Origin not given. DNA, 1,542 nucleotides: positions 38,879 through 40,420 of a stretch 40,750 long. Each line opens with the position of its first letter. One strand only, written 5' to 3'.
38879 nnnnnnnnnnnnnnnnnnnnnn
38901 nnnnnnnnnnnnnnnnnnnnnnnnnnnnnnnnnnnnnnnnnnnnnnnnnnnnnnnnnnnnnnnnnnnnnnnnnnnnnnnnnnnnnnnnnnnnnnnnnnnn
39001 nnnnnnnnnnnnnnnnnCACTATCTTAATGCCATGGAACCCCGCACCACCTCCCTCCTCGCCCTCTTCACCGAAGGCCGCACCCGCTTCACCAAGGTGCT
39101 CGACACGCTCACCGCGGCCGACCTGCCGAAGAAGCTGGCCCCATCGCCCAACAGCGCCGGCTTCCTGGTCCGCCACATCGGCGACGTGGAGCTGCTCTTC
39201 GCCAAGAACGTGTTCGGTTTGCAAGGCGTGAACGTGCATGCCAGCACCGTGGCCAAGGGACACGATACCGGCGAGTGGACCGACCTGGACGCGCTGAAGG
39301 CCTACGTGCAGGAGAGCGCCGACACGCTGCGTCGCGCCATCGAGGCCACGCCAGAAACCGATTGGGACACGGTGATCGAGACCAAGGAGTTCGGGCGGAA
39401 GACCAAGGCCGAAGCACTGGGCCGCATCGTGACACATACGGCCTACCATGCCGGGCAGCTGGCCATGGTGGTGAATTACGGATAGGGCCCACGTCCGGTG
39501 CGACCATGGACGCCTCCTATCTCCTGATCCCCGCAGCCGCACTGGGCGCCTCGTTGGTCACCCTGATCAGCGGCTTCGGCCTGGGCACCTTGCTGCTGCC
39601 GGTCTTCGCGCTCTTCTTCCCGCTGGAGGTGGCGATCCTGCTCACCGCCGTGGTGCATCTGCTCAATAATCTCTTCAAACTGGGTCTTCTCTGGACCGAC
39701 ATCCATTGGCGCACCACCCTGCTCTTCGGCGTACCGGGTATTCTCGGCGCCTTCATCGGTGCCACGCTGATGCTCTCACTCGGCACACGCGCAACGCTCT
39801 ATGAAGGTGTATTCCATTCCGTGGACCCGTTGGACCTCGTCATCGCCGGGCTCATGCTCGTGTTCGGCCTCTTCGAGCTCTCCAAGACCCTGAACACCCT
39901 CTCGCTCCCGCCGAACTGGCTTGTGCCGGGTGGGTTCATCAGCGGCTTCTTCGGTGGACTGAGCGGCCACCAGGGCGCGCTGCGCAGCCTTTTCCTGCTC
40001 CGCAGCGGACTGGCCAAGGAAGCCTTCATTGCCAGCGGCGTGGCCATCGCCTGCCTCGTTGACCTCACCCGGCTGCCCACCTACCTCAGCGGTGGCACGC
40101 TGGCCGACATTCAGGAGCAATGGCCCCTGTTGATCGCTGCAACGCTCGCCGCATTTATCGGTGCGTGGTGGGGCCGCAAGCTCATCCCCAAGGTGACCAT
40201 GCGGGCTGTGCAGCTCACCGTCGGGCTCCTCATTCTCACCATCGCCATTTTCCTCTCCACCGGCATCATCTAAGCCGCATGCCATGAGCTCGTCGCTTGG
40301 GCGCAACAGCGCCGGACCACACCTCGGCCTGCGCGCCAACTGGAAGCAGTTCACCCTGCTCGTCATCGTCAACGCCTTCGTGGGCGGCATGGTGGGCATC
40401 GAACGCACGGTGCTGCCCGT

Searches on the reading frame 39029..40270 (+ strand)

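Call 20: search_protein_families(library=pfam, proteins=[window:39029-40270:+], max_evalue=0.001)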
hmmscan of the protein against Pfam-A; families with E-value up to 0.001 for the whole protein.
window:39029-40270:+ (414 aa): 1 family
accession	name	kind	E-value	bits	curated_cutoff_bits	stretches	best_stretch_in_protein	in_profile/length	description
PF01925.25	TauE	-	8.4e-22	78.4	32.6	1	169-409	3-237/237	Sulfite exporter TauE/SafE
